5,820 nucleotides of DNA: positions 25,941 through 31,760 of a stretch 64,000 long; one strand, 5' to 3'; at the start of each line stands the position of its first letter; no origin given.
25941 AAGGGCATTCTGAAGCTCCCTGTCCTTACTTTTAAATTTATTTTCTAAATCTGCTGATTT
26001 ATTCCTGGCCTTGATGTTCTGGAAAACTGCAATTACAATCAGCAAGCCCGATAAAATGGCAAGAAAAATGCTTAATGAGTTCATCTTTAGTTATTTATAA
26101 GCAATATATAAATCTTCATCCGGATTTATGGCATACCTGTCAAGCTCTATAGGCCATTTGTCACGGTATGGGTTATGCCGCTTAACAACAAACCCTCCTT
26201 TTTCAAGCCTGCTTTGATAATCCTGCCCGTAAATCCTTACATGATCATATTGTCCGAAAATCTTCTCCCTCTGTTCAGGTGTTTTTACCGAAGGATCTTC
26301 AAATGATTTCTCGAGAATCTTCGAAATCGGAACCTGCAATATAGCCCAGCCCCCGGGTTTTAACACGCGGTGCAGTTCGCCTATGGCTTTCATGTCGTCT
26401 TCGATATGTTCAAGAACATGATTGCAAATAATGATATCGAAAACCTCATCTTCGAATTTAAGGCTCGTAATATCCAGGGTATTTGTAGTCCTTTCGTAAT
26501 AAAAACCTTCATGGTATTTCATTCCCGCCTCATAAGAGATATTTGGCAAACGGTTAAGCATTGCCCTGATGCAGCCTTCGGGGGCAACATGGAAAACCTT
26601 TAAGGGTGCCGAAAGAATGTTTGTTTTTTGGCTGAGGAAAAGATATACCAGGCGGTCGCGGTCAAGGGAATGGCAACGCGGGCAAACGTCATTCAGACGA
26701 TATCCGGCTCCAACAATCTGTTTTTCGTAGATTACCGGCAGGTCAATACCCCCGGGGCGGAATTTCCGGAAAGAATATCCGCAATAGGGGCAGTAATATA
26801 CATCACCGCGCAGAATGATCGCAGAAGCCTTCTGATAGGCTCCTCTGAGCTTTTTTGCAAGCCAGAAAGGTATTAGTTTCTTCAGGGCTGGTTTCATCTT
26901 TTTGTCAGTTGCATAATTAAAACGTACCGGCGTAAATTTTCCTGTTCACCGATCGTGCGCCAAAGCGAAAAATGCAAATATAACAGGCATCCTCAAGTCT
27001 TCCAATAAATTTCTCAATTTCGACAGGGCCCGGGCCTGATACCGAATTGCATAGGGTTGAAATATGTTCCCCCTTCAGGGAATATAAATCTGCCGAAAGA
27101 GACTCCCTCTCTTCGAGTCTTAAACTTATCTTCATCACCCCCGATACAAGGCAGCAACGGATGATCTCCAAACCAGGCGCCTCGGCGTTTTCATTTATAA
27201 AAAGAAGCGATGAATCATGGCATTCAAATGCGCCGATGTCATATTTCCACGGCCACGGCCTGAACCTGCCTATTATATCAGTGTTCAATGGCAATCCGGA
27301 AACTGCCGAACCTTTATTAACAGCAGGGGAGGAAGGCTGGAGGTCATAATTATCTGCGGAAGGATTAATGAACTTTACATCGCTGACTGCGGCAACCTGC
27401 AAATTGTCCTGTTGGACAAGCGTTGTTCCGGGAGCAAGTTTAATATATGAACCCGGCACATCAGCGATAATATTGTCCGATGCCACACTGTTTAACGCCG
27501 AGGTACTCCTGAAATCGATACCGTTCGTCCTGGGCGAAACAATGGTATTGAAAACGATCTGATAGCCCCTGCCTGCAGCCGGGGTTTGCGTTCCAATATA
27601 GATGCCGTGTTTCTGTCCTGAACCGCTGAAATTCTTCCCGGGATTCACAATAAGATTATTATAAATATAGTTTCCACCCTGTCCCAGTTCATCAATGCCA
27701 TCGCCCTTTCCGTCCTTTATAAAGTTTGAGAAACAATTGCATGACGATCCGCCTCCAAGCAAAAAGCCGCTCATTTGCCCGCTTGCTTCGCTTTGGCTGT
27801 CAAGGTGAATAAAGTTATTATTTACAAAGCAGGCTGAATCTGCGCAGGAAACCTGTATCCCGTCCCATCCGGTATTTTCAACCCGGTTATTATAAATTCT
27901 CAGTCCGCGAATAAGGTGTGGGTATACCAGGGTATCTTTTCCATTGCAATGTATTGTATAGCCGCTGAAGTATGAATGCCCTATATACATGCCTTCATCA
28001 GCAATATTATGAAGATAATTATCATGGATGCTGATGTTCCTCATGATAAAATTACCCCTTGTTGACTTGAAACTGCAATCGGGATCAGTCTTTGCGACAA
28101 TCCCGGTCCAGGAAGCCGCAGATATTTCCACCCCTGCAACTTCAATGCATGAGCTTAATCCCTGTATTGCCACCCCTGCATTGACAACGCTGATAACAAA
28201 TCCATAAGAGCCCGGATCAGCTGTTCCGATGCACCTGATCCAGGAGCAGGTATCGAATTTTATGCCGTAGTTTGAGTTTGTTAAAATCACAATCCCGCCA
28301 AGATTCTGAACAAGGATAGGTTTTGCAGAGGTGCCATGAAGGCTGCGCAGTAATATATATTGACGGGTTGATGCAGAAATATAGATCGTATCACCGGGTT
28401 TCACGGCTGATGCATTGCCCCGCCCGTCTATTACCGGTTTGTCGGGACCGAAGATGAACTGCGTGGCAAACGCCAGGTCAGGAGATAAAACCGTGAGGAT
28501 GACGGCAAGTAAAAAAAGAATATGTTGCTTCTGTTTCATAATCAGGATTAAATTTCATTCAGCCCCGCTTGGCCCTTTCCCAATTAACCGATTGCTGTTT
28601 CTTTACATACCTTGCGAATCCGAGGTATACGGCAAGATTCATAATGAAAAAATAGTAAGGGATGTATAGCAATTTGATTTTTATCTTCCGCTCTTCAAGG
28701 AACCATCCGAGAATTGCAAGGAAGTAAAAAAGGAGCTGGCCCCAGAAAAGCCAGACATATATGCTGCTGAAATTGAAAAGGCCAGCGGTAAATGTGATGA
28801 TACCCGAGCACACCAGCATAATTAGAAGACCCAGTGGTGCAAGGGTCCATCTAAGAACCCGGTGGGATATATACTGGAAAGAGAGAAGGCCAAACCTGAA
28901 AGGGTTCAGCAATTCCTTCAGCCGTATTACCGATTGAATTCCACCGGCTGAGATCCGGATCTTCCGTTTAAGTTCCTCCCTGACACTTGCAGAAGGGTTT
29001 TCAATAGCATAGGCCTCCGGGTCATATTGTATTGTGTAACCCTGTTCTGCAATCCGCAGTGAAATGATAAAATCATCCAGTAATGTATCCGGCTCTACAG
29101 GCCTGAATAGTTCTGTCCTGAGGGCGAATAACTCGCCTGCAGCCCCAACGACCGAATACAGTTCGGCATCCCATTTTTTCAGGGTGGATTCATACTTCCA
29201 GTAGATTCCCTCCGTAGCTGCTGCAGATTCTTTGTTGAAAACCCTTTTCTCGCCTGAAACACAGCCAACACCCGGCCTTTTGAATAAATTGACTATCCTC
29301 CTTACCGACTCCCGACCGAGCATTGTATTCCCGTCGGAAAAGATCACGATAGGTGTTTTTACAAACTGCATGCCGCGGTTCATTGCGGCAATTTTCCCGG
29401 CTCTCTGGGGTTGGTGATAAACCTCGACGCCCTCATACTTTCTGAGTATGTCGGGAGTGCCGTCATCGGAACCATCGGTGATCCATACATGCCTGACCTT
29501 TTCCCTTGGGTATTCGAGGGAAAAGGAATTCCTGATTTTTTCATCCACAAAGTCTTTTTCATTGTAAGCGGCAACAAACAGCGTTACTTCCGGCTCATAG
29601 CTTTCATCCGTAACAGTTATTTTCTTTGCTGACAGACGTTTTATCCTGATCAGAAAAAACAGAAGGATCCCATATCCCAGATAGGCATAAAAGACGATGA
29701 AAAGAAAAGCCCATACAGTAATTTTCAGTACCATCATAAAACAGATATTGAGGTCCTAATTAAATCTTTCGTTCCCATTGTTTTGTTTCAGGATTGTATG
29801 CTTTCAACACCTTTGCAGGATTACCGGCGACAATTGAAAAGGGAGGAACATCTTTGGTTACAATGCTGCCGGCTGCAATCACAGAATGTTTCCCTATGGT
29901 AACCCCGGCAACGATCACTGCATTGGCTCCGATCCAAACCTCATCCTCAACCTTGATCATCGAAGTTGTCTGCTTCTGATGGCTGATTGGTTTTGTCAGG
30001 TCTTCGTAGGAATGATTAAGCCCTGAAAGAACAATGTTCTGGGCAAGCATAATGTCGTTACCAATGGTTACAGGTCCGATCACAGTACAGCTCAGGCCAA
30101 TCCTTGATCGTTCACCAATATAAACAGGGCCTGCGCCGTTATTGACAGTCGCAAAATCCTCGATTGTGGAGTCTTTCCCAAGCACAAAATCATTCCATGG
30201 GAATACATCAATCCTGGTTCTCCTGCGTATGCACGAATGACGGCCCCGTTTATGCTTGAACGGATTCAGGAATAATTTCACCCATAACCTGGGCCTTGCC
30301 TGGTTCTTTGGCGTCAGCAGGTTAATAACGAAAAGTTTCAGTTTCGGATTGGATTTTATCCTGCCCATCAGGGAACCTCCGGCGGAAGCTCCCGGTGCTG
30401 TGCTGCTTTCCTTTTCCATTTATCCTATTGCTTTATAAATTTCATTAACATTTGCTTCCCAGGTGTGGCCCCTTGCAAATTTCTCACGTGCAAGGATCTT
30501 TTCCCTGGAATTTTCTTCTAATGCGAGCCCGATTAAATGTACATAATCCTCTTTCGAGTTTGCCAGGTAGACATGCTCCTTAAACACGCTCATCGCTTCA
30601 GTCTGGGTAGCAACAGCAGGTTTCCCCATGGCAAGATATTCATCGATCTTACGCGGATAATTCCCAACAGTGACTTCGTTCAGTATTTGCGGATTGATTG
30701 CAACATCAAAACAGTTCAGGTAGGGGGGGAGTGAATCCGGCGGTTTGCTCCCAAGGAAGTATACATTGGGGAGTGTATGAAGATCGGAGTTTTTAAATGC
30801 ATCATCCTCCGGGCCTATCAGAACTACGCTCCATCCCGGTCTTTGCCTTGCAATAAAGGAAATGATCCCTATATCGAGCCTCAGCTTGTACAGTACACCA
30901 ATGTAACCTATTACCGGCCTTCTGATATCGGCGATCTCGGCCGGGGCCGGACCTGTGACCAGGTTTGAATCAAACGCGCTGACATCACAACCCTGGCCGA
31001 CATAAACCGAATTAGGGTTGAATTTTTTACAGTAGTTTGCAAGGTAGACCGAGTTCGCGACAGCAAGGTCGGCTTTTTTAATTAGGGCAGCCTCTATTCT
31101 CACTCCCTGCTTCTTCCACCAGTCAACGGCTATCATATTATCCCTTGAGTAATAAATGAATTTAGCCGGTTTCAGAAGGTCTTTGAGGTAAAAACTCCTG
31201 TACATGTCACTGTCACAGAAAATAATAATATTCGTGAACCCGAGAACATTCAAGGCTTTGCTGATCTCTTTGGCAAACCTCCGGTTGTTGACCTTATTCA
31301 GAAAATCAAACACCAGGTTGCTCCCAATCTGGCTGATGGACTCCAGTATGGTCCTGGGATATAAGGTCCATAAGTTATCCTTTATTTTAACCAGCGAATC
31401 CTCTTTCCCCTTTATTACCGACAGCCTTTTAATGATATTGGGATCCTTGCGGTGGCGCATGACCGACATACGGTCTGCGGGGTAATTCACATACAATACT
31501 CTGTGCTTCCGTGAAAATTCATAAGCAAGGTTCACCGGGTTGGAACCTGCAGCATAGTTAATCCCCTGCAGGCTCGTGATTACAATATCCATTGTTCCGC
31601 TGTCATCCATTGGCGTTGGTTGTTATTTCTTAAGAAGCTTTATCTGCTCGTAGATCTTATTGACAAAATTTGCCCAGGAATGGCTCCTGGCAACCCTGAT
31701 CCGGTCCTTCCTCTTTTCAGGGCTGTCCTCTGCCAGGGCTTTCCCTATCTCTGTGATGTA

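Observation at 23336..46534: EPS operon framed by phosphorelay parts with no DNA-binding output; the priming transferase looks like the target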

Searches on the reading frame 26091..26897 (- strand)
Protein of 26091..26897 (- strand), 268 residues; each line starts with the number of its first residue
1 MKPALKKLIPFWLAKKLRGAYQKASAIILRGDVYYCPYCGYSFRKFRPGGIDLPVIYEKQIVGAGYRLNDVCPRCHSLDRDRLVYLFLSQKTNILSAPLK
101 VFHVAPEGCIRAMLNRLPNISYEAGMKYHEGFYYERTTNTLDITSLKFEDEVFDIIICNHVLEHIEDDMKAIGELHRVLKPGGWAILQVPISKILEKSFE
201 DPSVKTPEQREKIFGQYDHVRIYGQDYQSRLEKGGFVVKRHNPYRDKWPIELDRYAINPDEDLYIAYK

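Call 5: search_protein_families(library=pfam, proteins=[window:26091-26897:-], max_evalue=0.01)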
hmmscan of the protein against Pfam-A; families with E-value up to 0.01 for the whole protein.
window:26091-26897:- (268 aa): 8 families
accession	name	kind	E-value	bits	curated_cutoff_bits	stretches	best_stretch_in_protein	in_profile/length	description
PF08241.18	Methyltransf_11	-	5.9e-14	52.9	21.2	1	140-186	48-94/95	Methyltransferase domain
PF13489.12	Methyltransf_23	-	5.1e-10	39.8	27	1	141-201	70-131/164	Methyltransferase domain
PF13847.12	Methyltransf_31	-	1e-08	35.4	27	1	141-191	61-113/145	Methyltransferase domain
PF13649.12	Methyltransf_25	-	1.6e-08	35.5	27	1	139-183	51-97/97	Methyltransferase domain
PF08242.18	Methyltransf_12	-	1.8e-07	32.2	30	1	139-184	54-97/98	Methyltransferase domain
PF01209.24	Ubie_methyltran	-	3.1e-05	23.9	20.1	1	144-195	108-158/233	ubiE/COQ5 methyltransferase family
PF03141.22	Methyltransf_29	-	0.0022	17.1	23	1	140-190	169-220/506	Putative S-adenosyl-L-methionine-dependent methyltransferase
PF20922.3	Anamorsin_N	-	0.005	17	27.1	1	139-208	38-105/163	Anamorsin, N-terminal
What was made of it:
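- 26091..26897 (-): SAM-dependent methyltransferase. call 5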

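Call 13: search_protein_families(library=ncbifam, proteins=[window:26091-26897:-], max_evalue=0.001)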
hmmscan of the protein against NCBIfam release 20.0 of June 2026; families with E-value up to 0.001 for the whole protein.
window:26091-26897:- (268 aa): 17 families
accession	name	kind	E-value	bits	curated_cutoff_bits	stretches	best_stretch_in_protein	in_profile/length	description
NF045667.1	MTase_DVU1556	equivalog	2e-07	30.7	155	1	141-187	73-119/213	DVU_1556 family methyltransferase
NF041536.1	ArsM_DUF2284_UU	exception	2e-07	29.7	575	1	143-189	136-182/459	arsenite methyltransferase/DUF2284 domain selenoprotein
NF047649.1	MTase_UXPK_star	exception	2.1e-07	30.3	460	1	141-187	135-181/283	methyltransferase/UXPK-star double selenoprotein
NF041537.1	ArsM_AhpD_UU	exception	1.1e-06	27.7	510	1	144-188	137-181/345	arsenite methyltransferase/AhpD domain selenoprotein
NF052510.1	methyltran_MpqE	exception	6e-06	25.8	335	1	142-186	106-150/234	methyl-plastoquinone biosynthesis methyltransferase MpqE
TIGR02072.1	BioC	equivalog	7.4e-06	25.9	184.95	1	135-191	80-136/244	malonyl-ACP O-methyltransferase BioC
NF001241.0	PRK00216.1-2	equivalog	8e-06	25.6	327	1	141-186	101-146/231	demethylmenaquinone methyltransferase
NF008823.0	PRK11873.1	subfamily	1.6e-05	24.6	263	1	142-184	136-178/272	arsenite methyltransferase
TIGR01983.1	UbiG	equivalog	2.1e-05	23.9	102.95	1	148-187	111-151/228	bifunctional 2-polyprenyl-6-hydroxyphenol methylase/3-demethylubiquinol 3-O-methyltransferase UbiG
NF001240.0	PRK00216.1-1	equivalog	3.1e-05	23.1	378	1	141-200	122-184/251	bifunctional demethylmenaquinone methyltransferase/2-methoxy-6-polyprenyl-1,4-benzoquinol methylase UbiE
NF040539.1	AST_met_ArsM_2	exception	4.2e-05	23.5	240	1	140-186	116-162/262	putative arsinothricin biosynthesis methyltransferase ArsM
TIGR01934.1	MenG_MenH_UbiE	subfamily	4.3e-05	22.9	158.35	1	141-185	95-139/223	ubiquinone/menaquinone biosynthesis methyltransferase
NF001244.0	PRK00216.1-5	equivalog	4.4e-05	22.9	216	1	140-185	106-151/236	bifunctional demethylmenaquinone methyltransferase/2-methoxy-6-polyprenyl-1,4-benzoquinol methylase UbiE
NF001243.0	PRK00216.1-4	equivalog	5.1e-05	22.7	235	1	144-186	108-150/237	demethylmenaquinone methyltransferase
NF041675.1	sarc_dimgly_tmase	equivalog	0.00021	21.3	550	1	146-191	128-173/278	sarcosine/dimethylglycine N-methyltransferase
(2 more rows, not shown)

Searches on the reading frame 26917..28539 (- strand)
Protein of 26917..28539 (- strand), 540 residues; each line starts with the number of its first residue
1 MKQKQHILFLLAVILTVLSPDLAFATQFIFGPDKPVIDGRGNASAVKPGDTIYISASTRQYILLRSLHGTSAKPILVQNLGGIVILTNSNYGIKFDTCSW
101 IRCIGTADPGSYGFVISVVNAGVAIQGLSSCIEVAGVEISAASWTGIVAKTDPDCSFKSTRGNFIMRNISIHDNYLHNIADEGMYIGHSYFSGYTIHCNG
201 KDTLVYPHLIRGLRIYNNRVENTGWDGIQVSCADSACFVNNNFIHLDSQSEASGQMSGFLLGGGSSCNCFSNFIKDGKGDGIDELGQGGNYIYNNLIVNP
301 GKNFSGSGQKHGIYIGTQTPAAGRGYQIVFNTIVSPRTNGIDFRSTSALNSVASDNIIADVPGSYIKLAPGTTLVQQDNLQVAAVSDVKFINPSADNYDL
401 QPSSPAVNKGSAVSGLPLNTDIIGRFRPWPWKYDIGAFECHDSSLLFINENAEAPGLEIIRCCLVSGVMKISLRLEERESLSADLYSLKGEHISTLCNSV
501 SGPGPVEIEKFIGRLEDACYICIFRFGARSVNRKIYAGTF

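Call 5: search_protein_families(library=pfam, proteins=[window:26917-28539:-], max_evalue=0.01)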
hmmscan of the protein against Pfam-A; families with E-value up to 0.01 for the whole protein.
window:26917-28539:- (540 aa): 1 family
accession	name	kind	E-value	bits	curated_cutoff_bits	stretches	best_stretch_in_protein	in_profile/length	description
PF13229.12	Beta_helix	-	3.2e-06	27.3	25.9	1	122-297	2-158/158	Right handed beta helix region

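Call 13: search_protein_families(library=ncbifam, proteins=[window:26917-28539:-], max_evalue=0.001)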
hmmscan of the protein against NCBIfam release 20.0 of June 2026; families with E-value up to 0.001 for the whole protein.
window:26917-28539:- (540 aa): 1 family
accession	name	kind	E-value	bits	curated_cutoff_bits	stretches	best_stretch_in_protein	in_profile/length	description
NF041518.1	choice_anch_Q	domain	5.4e-08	33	25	1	397-440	16-57/58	choice-of-anchor Q domain-containing protein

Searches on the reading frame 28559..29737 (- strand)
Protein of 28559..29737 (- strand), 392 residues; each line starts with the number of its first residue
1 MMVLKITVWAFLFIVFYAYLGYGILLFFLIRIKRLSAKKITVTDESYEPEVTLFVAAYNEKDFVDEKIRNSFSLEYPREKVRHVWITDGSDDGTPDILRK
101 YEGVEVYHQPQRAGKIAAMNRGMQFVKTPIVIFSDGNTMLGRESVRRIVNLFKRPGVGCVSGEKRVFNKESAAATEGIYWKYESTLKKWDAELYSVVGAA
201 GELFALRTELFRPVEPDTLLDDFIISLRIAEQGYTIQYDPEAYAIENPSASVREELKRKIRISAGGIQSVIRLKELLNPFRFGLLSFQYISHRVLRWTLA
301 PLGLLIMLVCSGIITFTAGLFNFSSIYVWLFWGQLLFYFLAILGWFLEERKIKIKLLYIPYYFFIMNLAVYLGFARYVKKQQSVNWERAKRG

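Call 5: search_protein_families(library=pfam, proteins=[window:28559-29737:-], max_evalue=0.01)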
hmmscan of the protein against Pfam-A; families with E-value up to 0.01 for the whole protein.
window:28559-29737:- (392 aa): 5 families
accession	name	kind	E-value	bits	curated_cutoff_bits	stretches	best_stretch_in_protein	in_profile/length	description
PF00535.33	Glycos_transf_2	-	2.9e-19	70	23.3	1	53-211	2-164/168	Glycosyl transferase family 2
PF13641.12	Glyco_tranf_2_3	-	6.1e-18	66.1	27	1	49-261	1-226/230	Glycosyltransferase like family 2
PF13632.12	Glyco_trans_2_3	-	1e-14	55.3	27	1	130-340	1-197/198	Glycosyl transferase family group 2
PF13506.12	Glyco_transf_21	-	7.3e-08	32.5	21.7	1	114-261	17-171/174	Glycosyl transferase family 21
PF10111.15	Glyco_tranf_2_2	-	0.0052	16.8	27.3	1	55-150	6-104/276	Glycosyltransferase like family 2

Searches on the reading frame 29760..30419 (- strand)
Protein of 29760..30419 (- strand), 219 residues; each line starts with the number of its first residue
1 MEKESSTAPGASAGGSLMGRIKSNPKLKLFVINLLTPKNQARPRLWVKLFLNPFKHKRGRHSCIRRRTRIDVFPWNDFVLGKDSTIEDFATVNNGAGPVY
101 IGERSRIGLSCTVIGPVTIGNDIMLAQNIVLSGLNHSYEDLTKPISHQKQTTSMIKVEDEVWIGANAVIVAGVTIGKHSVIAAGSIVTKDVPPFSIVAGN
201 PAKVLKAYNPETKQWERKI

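Call 5: search_protein_families(library=pfam, proteins=[window:29760-30419:-], max_evalue=0.01)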
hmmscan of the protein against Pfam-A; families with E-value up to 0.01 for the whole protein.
window:29760-30419:- (219 aa): 3 families
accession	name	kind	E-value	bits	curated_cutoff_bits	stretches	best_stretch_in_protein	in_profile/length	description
PF14602.12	Hexapep_2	-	8.8e-15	54.6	27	2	155-189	2-34/34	Hexapeptide repeat of succinyl-transferase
PF00132.30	Hexapep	-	3.2e-14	52.4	27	1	155-189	2-36/36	Bacterial transferase hexapeptide (six repeats)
PF25084.1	LbH_EIF2B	-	0.00051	20.4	54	0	156-191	63-97/105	EIF2B subunit epsilon LbH domain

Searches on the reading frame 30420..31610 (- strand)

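Call 5: search_protein_families(library=pfam, proteins=[window:30420-31610:-], max_evalue=0.01)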
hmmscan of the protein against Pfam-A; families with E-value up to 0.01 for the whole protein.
window:30420-31610:- (396 aa): 3 families
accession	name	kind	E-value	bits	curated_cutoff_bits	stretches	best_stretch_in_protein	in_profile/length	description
PF13692.12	Glyco_trans_1_4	-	2e-09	38.3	27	1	232-343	2-115/142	Glycosyl transferases group 1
PF13524.12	Glyco_trans_1_2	-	3.1e-07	30.9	25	1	253-391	9-142/144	Glycosyl transferase-like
PF00534.26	Glycos_transf_1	-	1.2e-05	25.4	26.4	1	255-371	42-163/172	Glycosyl transferases group 1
